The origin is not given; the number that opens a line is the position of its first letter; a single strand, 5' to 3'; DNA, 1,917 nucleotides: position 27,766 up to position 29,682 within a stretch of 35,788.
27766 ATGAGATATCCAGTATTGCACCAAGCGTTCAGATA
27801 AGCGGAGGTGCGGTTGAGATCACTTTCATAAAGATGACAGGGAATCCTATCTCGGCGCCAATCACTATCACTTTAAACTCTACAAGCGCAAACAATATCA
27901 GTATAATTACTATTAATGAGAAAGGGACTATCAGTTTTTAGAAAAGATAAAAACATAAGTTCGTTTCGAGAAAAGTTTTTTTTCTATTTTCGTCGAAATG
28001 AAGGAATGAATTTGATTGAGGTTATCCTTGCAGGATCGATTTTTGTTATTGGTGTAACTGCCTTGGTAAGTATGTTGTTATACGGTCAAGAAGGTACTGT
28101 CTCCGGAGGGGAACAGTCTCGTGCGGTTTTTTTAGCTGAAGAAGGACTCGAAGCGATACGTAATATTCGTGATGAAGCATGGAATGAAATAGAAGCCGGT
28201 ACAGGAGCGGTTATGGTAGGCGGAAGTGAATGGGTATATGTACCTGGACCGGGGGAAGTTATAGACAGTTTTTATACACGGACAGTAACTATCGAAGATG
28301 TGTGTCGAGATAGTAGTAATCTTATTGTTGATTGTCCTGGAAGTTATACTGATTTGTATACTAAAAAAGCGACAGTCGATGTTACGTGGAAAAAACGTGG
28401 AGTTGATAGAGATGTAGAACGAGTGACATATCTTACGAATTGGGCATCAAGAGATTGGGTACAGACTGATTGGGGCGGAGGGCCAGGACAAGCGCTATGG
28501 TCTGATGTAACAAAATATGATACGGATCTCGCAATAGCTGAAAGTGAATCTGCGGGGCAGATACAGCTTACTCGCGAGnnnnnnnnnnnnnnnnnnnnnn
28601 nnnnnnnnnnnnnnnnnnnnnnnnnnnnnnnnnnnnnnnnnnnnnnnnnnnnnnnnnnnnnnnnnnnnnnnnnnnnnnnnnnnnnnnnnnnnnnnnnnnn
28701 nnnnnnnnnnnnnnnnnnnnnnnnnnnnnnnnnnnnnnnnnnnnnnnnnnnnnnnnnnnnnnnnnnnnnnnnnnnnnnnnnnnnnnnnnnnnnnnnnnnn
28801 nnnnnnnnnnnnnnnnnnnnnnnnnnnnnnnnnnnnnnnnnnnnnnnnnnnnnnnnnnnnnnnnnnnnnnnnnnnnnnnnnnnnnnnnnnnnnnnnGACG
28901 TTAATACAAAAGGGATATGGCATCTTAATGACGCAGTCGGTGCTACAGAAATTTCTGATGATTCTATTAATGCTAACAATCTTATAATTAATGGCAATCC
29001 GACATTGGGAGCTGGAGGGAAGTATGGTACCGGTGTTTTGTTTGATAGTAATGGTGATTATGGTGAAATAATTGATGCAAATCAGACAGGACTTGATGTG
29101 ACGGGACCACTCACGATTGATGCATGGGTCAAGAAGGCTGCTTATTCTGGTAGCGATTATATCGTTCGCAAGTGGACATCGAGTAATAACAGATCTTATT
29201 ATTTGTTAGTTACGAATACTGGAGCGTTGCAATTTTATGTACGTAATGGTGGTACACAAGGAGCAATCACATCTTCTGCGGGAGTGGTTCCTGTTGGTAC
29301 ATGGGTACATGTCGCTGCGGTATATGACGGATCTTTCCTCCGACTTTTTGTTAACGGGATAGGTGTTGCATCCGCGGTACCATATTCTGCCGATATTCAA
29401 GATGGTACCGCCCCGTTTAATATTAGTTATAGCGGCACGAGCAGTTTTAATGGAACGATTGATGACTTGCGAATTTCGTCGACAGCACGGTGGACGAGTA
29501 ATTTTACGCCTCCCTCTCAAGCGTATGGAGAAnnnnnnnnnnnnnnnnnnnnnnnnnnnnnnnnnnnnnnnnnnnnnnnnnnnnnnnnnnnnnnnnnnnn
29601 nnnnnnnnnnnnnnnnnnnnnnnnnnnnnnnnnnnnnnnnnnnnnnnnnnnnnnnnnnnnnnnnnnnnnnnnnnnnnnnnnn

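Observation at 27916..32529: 1537-aa prepilin at the GspI/PilV position carrying two LamG lectin domains: a self-contained pilus-tip adhesin?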

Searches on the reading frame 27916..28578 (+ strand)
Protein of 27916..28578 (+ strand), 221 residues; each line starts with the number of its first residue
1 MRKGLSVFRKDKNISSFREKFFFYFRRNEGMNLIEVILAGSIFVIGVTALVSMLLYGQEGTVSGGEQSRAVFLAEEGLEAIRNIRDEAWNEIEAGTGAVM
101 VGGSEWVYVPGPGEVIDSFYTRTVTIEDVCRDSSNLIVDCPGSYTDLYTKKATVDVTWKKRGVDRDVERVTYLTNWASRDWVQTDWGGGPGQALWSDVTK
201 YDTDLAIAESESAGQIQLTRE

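Call 8: find_homologous_proteins(query=window:27916-28578:+, max_evalue=0.001)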
Query seq(221 aa) (221 aa): 44 proteins with E <= 0.001 among 355 candidates.
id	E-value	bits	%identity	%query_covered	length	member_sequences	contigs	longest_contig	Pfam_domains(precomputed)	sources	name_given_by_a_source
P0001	8.8e-38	148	41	88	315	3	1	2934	-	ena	-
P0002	1.2e-32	131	46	71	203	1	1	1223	-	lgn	-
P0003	4.0e-21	94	42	67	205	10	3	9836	-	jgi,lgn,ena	-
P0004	1.3e-20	92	38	67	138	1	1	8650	-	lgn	-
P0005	1.7e-20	92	38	67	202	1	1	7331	-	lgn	-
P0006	1.3e-19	89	39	57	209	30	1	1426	-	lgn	-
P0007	5.2e-19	87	41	67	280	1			-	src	-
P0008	3.0e-18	84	43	67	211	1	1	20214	-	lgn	-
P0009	4.9e-18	84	39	67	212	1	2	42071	-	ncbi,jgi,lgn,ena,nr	ncbi:hypothetical protein C0580_03520 [Candidatus Parcubacteria bacterium]|nr:MAG: hypothetical prot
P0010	5.8e-18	83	38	72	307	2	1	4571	-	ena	-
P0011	6.0e-18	83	35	71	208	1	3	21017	-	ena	-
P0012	1.4e-17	82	38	67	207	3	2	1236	-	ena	-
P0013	3.2e-17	81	39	67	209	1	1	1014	-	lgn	-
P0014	3.2e-17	81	40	67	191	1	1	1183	-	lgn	-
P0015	4.2e-17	80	36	72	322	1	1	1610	PF07963.18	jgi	-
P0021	1.4e-15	76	36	72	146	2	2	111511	PF07963.18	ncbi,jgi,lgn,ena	ncbi:MAG: prepilin-type N-terminal cleavage/methylation domain-containing protein [Candidatus Paceib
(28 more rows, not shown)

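Call 39: predict_structure(alignment_id=A1)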
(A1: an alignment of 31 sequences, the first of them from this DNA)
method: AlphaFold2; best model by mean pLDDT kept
length: 197 residues; sequences in the alignment: 31
mean_pLDDT: 83.4   pTM: 0.66
mean pLDDT of the five models: 83.4, 82.8, 81.1, 80.8, 80.5
residues with pLDDT >= 90: 119; 70-90: 27; 50-70: 36; < 50: 15
segments of 3 or more residues with pLDDT < 50: 1-3, 183-186, 191-193, 195-197
pLDDT, mean of each block of 10 residues (from residue 1): 52 64 60 88 97 92 92 97 87 92 92 94 97 93 91 97 96 79 50 45
secondary structure, 60 per line:
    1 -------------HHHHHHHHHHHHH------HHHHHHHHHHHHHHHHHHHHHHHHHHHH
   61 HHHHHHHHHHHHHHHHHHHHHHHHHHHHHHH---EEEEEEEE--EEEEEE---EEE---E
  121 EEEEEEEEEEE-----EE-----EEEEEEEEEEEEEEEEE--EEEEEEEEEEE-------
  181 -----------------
elements in order: H14-26 H33-91 E95-102 E105-110 E114-116 E120-131 E144-160 E163-173

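Call 43: fold_search(model_id=the predicted structure, library=pdb)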
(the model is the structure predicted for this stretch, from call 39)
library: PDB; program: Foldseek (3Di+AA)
matches with E <= 10: 688; with E <= 0.001: 0
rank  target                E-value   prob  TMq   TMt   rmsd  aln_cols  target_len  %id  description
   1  6yft_AA               7.7e-02  0.35  0.19  0.28   6.0        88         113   16  Virus-like particle of Wenzhou levi-like virus 1 (released 2020-09-02)
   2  1fr5_B                8.7e-02  0.30  0.16  0.25   9.8        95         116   18  PHAGE FR CAPSIDS WITH A FOUR RESIDUE DELETION IN THE COAT PROTEIN FG LOOP (released 1999-01-13)
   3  9v30_C                1.5e-01  0.20  0.16  0.07  12.0       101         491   11  C12 portal complex of the bacteriophage E1004 (released 2025-11-12)
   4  2gtl_N                2.3e-01  0.13  0.19  0.18  16.5       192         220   14  Lumbricus Erythrocruorin at 3.5A resolution (released 2006-07-18)
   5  4l8h_B                3.1e-01  0.12  0.17  0.24  10.3        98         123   12  Bacteriophage Qbeta coat protein in complex with RNA operator hairpin (released 2013-10-02)
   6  2cov_F                3.5e-01  0.16  0.13  0.26  14.1        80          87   11  Crystal structure of CBM31 from beta-1,3-xylanase (released 2005-09-13)
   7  2cov_I                3.7e-01  0.09  0.12  0.21  14.4        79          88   10  Crystal structure of CBM31 from beta-1,3-xylanase (released 2005-09-13)
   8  7ny8_D                3.9e-01  0.41  0.21  0.39  11.6       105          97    8  Affimer K69 - KRAS protein complex (released 2021-07-07)
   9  5ohm_J                4.1e-01  0.41  0.22  0.43  11.6       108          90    8  K33-specific affimer bound to K33 diUb (released 2017-10-04)
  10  5bsz                  4.6e-01  0.35  0.17  0.14   3.8        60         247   10  X-ray structure of the sugar N-methyltransferase KedS8 from Streptoalloteichus sp ATCC 53650 (released 2015-07-29)
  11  2cov_G                4.6e-01  0.15  0.13  0.26  14.0        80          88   11  Crystal structure of CBM31 from beta-1,3-xylanase (released 2005-09-13)
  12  5fs4_A                4.6e-01  0.14  0.16  0.25   9.5        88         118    7  Bacteriophage AP205 coat protein (released 2016-09-21)
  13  8eqs_A                4.6e-01  0.14  0.18  0.18  26.3       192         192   12  Structure of SARS-CoV-1 Orf3a in late endosome/lysosome-like environment, MSP1D1 nanodisc (released 2023-02-08)
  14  4ce4_V                4.6e-01  0.08  0.13  0.19  15.1        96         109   10  39S large subunit of the porcine mitochondrial ribosome (released 2013-12-18)
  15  9v30_B                4.9e-01  0.12  0.15  0.07  11.8       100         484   11  C12 portal complex of the bacteriophage E1004 (released 2025-11-12)
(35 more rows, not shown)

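Call 44: search_solved_structures(query=A1, max_evalue=10, show_alignments=2)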
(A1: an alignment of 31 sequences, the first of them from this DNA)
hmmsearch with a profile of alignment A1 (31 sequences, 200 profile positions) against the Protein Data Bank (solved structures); distinct sequences matched with E-value up to 10: 12.
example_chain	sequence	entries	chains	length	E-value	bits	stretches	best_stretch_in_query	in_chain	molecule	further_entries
8gyr_A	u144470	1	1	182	0.0072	18.9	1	90-134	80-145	Leptospira Immunoglobulin-like protein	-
8gyr_B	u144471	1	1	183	0.0074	18.8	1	90-134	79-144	LigA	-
9egp_A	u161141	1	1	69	0.023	17.2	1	8-48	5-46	Geopilin domain 1 protein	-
7tgg_A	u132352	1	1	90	0.22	14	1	8-34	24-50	Geopilin domain 1 protein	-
8guf_B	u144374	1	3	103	0.84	12.1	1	47-110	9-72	Heat-labile enterotoxin IIB, B chain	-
4fnf_D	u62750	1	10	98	0.94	12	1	47-110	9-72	Heat-labile enterotoxin IIB, B chain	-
4uj0_A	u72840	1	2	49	0.94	12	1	148-173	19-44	FLOWER-SPECIFIC GAMMA-THIONIN-LIKE PROTEIN/ACIDIC PROTEIN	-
2ru0_A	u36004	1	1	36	2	10.9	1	148-172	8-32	Arthropod defensin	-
9laa_A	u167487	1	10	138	3.1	10.3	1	6-34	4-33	Type IV pilin protein PilA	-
2y8n_B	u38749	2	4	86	5.3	9.5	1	141-187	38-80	4-HYDROXYPHENYLACETATE DECARBOXYLASE SMALL SUBUNIT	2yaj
9dsh_H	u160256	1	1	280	5.8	9.4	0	156-199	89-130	P7 Fab heavy chain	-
5fzr_A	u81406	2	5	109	6.8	9.2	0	50-69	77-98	DESIGNED TPR PROTEIN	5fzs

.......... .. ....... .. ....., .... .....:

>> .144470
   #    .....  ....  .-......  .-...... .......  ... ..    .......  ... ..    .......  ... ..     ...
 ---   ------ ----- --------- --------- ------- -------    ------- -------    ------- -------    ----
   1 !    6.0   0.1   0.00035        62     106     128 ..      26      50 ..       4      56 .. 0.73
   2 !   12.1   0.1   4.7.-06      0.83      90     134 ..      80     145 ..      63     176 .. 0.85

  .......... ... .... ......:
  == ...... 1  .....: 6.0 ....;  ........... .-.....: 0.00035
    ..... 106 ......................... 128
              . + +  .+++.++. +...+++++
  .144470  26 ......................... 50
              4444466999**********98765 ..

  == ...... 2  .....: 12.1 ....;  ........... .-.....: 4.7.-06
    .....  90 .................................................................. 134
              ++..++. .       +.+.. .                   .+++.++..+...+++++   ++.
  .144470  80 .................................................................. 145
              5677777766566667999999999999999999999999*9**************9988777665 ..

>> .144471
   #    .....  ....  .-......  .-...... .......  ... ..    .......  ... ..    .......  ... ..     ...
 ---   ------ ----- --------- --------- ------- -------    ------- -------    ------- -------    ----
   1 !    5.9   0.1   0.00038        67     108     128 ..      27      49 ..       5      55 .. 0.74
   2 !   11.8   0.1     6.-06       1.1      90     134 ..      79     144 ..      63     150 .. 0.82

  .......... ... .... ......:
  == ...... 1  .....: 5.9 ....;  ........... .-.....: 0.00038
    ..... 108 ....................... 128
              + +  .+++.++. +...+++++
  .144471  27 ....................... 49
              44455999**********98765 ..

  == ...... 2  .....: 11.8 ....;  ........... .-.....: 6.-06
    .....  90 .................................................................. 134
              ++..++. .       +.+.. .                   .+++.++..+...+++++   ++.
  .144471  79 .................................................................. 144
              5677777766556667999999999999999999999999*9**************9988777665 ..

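Call 45: search_protein_families(library=ncbifam, alignment_id=A1, max_evalue=0.1)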
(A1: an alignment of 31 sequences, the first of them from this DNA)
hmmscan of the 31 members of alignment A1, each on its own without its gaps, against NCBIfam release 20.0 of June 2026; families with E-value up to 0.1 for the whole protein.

A. member 1, seq(197 aa): 3 families
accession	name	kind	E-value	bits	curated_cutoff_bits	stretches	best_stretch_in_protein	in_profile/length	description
TIGR02523.1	type_IV_pilV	equivalog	0.00022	21.7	52.2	1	29-86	2-59/139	type IV pilus modification protein PilV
NF041013.1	T4P_ComGE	equivalog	0.07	13.2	49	0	27-79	2-54/83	competence type IV pilus minor pilin ComGE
TIGR01707.1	gspI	equivalog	0.073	13.6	44.35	0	30-108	1-77/101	type II secretion system minor pseudopilin GspI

B. families by the number of members that match (of 31 scanned): 33 families (the first 25 are shown)
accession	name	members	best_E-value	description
NF041013.1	T4P_ComGE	29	5.2e-06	competence type IV pilus minor pilin ComGE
NF007660.0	PRK10332.1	24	0.00034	prepilin-type N-terminal cleavage/methylation domain-containing protein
NF047828.1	T3SSXpsI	23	3.5e-06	type II secretion system protein XpsI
TIGR02523.1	type_IV_pilV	23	5.8e-06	type IV pilus modification protein PilV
TIGR02532.1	IV_pilin_GFxxxE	20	0.00014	prepilin-type N-terminal cleavage/methylation domain-containing protein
TIGR01707.1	gspI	15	8.2e-05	type II secretion system minor pseudopilin GspI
NF007848.0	PRK10557.1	5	7.7e-05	prepilin peptidase-dependent protein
NF007800.0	PRK10506.1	5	0.016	prepilin peptidase-dependent protein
NF038304.1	EPS_HpsC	4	0.0055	hormogonium polysaccharide secretion pseudopilin HpsC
TIGR01711.1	gspJ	4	0.02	type II secretion system minor pseudopilin GspJ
NF037980.1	T2SS_GspK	4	0.025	type II secretion system minor pseudopilin GspK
NF041002.1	pilin_ComGF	3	0.00047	competence type IV pilus minor pilin ComGF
TIGR02599.1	TIGR02599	3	0.04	Verru_Chthon cassette protein C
NF040982.1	ComGD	2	0.006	competence type IV pilus minor pilin ComGD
TIGR03908.1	QH_alpha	2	0.0062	quinohemoprotein amine dehydrogenase subunit alpha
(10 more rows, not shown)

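Call 66: search_protein_families(library=pfam, alignment_id=A1, max_evalue=1)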
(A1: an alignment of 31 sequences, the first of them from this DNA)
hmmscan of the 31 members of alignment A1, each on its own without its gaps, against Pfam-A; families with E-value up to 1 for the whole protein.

A. member 1, seq(197 aa): 0 families

B. families by the number of members that match (of 31 scanned): 23 families
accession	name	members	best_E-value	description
PF07963.17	N_methyl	25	2.1e-06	Prokaryotic N-terminal methylation motif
PF06453.16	LT-IIB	5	0.0075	Type II heat-labile enterotoxin , B subunit (LT-IIB)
PF11773.13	ComGE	4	0.068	Competence system putative prepilin ComGE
PF14930.12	Qn_am_d_aII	3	0.0037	Quinohemoprotein amine dehydrogenase, alpha subunit domain II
PF00304.26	Gamma-thionin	2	0.0068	Gamma-thionin family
PF17957.7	Big_7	2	0.087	Bacterial Ig domain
PF15966.10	F-box_4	2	0.097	F-box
PF24552.1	Defensin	2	0.12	Defensin-like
PF08119.16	Toxin_31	1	0.0044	Scorpion acidic alpha-KTx toxin family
PF02501.22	T2SSI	1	0.024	Type II secretion system (T2SS), protein I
PF07371.17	DUF1490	1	0.035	Protein of unknown function (DUF1490)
PF21604.3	CRLF2_D1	1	0.041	Cytokine receptor-like factor 2-like, D1 domain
PF12400.13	STIMATE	1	0.047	STIMATE family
PF01988.24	VIT1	1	0.085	VIT family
PF09337.16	zf-H2C2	1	0.096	H2C2 zinc finger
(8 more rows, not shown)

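Call 71: find_encoding_contigs(protein=P0021, flank=6000, max_places=1)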
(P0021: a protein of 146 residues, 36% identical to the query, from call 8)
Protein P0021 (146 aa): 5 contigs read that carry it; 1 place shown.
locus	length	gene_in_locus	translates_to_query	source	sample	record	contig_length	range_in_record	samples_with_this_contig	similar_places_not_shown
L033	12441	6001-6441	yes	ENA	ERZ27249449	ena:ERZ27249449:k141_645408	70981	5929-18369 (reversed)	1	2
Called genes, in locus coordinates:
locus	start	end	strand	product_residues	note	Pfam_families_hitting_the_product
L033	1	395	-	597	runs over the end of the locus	PF13243:SQHop_cyclase_C (weak), PF01122:Cobalamin_bind (weak)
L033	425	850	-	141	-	PF14478:DUF4430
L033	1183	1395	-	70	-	-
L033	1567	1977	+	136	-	-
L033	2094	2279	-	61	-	-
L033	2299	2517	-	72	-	-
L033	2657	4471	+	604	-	PF05157:MshEN (weak), PF00437:T2SSE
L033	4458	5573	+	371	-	PF00482:T2SSF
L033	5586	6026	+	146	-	-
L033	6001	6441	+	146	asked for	PF07963:N_methyl (weak)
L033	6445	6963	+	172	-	-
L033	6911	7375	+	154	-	-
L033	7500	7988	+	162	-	PF07963:N_methyl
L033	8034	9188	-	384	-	PF07690:MFS_1, PF12832:MFS_1_like (faint), PF07690:MFS_1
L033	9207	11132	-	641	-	PF00753:Lactamase_B, PF12706:Lactamase_B_2 (weak), PF22505:RNase_J_b_CASP, PF17770:RNase_J_C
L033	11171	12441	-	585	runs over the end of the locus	PF00496:SBP_bac_5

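Call 72: find_encoding_contigs(protein=P0009, flank=6000, max_places=1)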
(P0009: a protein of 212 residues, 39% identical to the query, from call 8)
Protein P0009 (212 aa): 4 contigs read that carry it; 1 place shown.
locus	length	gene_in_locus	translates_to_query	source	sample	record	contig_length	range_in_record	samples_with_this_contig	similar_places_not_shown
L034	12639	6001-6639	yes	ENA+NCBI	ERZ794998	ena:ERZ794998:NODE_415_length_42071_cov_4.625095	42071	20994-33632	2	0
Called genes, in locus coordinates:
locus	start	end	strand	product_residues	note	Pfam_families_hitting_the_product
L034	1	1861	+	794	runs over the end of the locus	PF01564:Spermine_synth, PF04389:Peptidase_M28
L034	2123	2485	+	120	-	PF00072:Response_reg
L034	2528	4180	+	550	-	PF05157:MshEN, PF00437:T2SSE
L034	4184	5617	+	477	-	PF00482:T2SSF, PF08239:SH3_3 (weak)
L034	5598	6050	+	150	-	-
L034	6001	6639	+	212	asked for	-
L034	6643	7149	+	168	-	PF07963:N_methyl (weak)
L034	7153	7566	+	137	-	-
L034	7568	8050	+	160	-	PF07963:N_methyl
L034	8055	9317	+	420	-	PF00989:PAS, PF08448:PAS_4, PF13188:PAS_8, PF13426:PAS_9, PF00989:PAS, PF08448:PAS_4, PF13426:PAS_9, PF08447:PAS_3, +2 more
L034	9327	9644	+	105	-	-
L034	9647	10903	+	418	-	PF02743:dCache_1, PF00672:HAMP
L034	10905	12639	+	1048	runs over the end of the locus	PF02743:dCache_1, PF21623:HK_sensor_dom_bact, PF00672:HAMP, PF00989:PAS, PF08447:PAS_3 (weak), PF13426:PAS_9, PF00512:HisKA, PF02518:HATPase_c, +2 more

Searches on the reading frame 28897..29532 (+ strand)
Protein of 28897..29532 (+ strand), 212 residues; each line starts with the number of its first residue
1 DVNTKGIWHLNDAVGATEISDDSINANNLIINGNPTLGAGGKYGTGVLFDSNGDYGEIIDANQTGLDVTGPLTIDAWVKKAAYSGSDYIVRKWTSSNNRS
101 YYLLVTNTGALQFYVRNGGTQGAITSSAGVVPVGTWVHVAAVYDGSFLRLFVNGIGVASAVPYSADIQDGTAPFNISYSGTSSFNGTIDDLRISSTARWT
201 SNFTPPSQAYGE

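Call 73: search_solved_structures(query=window:28897-29532:+, max_evalue=0.1)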
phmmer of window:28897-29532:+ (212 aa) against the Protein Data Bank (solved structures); distinct sequences matched with E-value up to 0.1: 10.
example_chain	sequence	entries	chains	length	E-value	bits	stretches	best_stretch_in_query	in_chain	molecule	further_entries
4qvs_A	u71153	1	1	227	0.00072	22.7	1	6-158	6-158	S-layer domain-containing protein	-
8sl1_A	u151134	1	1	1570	0.00078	22.6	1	132-169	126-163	Pappalysin-2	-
9gzg_A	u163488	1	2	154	0.0028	20.8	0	46-80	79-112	Engineered CTPR protein with glutamic acids for conductivity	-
8a7d_C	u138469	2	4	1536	0.0038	20.3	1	132-160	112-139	Pappalysin-1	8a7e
7y5n_C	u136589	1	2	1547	0.0038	20.3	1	132-160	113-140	Pappalysin-1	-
7ufg_A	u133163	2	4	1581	0.0039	20.3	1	132-160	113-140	Pappalysin-1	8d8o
8hgg_C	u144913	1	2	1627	0.0041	20.2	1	132-160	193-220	Pappalysin-1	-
7y5q_A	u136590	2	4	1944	0.0049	20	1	132-160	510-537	Maltose/maltodextrin-binding periplasmic protein,Pappalysin-1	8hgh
5hon_A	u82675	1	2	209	0.011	18.8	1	125-205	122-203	Extracellular arabinanase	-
2fo7_A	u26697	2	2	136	0.018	18.1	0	41-88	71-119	SYNTHETIC CONSENSUS TPR PROTEIN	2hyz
